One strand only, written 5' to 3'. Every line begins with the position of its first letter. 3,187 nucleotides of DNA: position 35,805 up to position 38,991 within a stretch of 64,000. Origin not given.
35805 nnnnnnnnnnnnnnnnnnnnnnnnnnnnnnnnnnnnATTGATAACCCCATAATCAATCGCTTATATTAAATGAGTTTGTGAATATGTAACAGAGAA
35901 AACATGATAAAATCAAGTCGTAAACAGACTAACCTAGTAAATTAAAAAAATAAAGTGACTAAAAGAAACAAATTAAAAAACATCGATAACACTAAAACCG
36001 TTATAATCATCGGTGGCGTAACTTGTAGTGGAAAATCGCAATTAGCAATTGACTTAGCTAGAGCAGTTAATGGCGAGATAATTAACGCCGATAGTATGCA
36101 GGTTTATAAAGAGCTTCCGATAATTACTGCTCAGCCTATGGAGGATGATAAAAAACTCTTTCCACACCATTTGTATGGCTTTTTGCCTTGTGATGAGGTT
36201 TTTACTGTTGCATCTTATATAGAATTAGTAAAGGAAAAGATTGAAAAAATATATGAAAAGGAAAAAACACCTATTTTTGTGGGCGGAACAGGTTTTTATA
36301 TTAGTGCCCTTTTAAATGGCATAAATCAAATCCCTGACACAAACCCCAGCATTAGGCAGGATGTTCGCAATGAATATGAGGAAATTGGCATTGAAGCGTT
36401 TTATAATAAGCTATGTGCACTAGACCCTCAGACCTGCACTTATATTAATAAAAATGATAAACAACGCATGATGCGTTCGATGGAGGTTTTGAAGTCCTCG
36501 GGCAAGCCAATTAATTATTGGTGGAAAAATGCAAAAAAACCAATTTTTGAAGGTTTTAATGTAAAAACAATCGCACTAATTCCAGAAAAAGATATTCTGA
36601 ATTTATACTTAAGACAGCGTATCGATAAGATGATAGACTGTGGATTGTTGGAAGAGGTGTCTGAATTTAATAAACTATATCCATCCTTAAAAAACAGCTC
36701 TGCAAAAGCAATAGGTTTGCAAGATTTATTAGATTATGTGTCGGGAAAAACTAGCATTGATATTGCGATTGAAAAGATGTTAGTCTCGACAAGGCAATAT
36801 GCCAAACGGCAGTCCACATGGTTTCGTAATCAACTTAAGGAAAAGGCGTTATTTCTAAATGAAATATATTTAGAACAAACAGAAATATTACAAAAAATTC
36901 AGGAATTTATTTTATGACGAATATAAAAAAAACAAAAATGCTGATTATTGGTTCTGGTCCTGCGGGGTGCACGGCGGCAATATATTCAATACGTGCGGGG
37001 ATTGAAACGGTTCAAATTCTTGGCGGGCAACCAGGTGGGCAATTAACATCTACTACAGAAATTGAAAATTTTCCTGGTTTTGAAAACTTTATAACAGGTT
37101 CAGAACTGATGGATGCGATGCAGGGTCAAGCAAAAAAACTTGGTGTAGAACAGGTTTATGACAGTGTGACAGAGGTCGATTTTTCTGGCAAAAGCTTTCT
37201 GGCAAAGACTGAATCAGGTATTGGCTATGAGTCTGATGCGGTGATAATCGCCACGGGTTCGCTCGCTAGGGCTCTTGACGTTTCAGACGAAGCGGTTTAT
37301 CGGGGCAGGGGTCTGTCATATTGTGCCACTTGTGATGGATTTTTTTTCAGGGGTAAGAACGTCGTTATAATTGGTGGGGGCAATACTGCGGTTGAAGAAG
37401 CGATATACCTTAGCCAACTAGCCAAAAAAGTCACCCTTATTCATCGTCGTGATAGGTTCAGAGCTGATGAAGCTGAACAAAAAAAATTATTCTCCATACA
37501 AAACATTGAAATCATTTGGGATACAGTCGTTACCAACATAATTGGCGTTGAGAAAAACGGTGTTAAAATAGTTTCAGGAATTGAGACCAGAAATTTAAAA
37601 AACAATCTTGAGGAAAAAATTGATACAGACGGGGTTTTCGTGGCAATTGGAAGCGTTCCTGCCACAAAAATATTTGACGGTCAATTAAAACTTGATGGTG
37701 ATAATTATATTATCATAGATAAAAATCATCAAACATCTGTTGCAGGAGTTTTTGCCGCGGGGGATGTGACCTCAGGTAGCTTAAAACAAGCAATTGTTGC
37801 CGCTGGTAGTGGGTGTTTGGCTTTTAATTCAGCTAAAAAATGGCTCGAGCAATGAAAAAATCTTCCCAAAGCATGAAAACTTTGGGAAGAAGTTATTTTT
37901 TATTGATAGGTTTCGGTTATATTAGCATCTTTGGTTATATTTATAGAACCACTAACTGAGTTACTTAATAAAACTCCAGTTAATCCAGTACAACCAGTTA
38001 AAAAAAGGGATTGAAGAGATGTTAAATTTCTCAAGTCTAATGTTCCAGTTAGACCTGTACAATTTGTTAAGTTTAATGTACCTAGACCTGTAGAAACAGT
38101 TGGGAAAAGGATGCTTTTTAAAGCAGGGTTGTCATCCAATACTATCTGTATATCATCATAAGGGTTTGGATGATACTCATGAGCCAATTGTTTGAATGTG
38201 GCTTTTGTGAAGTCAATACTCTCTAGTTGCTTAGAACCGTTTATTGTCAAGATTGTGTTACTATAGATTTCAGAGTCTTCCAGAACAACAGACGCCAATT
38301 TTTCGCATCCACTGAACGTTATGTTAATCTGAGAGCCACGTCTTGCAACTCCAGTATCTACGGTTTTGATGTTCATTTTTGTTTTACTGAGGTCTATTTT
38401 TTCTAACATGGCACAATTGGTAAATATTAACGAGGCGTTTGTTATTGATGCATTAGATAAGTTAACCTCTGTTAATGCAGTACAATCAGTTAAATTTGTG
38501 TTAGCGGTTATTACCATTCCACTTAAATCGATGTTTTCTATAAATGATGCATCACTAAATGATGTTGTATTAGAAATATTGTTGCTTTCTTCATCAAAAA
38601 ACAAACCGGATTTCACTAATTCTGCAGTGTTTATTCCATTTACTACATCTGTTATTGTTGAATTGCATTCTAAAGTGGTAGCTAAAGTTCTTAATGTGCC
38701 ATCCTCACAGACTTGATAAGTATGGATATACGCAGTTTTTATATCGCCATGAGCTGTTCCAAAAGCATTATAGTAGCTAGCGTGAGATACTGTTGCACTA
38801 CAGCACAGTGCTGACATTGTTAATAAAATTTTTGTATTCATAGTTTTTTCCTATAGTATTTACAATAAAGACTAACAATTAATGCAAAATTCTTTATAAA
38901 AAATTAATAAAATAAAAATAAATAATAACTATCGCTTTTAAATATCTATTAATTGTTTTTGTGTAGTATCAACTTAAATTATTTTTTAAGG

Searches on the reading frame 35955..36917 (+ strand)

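Call 38: search_protein_families(library=ncbifam, proteins=[window:35955-36917:+], max_evalue=1e-15)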
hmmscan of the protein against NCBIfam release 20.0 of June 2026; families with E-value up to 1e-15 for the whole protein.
window:35955-36917:+ (320 aa): 1 family
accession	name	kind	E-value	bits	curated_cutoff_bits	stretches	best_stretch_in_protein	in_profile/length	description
TIGR00174.1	miaA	equivalog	5.9e-78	262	148.65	1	16-295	1-279/288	tRNA (adenosine(37)-N6)-dimethylallyltransferase MiaA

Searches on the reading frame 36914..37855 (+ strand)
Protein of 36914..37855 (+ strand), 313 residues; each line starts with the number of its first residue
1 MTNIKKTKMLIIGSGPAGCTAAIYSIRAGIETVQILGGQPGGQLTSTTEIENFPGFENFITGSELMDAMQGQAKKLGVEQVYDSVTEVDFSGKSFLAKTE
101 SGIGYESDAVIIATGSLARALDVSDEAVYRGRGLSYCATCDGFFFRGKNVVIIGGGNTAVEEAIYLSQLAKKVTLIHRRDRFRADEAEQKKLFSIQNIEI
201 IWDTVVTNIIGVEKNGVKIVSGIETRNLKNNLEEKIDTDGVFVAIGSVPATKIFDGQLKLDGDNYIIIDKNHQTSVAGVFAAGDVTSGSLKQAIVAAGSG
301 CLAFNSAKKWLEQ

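Call 39: search_protein_families(library=ncbifam, proteins=[window:36914-37855:+], max_evalue=1e-20)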
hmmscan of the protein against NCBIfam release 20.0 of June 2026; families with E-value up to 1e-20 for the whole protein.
window:36914-37855:+ (313 aa): 4 families
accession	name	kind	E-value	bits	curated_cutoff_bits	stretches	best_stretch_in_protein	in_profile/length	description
TIGR01292.1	TRX_reduct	equivalog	3.5e-110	367.5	343.45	1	8-311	2-300/300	thioredoxin-disulfide reductase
NF007614.0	PRK10262.1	equivalog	6.3e-85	285.1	644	1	1-312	1-315/321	thioredoxin-disulfide reductase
TIGR03143.1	AhpF_homolog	hypoth_equivalog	6.5e-75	252.8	687.65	1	9-312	7-309/555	putative alkyl hydroperoxide reductase F subunit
TIGR03140.1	AhpF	equivalog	2.8e-70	237.3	502.9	1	3-306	209-507/515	alkyl hydroperoxide reductase subunit F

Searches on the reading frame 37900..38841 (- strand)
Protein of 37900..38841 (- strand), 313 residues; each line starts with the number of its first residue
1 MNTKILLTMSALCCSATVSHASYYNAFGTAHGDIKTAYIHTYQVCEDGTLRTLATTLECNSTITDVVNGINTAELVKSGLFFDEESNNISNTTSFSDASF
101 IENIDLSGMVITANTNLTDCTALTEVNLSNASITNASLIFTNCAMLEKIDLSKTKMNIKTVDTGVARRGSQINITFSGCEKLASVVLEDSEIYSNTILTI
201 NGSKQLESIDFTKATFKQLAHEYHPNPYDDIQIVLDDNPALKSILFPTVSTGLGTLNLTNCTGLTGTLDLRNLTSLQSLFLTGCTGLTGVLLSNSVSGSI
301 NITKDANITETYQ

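Call 39: search_protein_families(library=ncbifam, proteins=[window:37900-38841:-], max_evalue=1e-20)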
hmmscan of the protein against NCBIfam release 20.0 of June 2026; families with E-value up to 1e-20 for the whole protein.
window:37900-38841:- (313 aa): 0 families

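Call 79: search_protein_families(library=pfam, proteins=[window:37900-38841:-], max_evalue=0.00001)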
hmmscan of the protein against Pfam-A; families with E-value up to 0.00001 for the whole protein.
window:37900-38841:- (313 aa): 2 families
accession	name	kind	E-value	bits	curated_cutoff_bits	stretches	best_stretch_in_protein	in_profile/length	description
PF13576.12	Pentapeptide_3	-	4.8e-06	27.1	27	0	89-121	17-48/48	Pentapeptide repeats (9 copies)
PF23952.1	LRR_EndoS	-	7.8e-06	26.5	27.9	0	87-153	53-115/116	Endo-beta-N-acetylglucosaminidase EndoS LRR domain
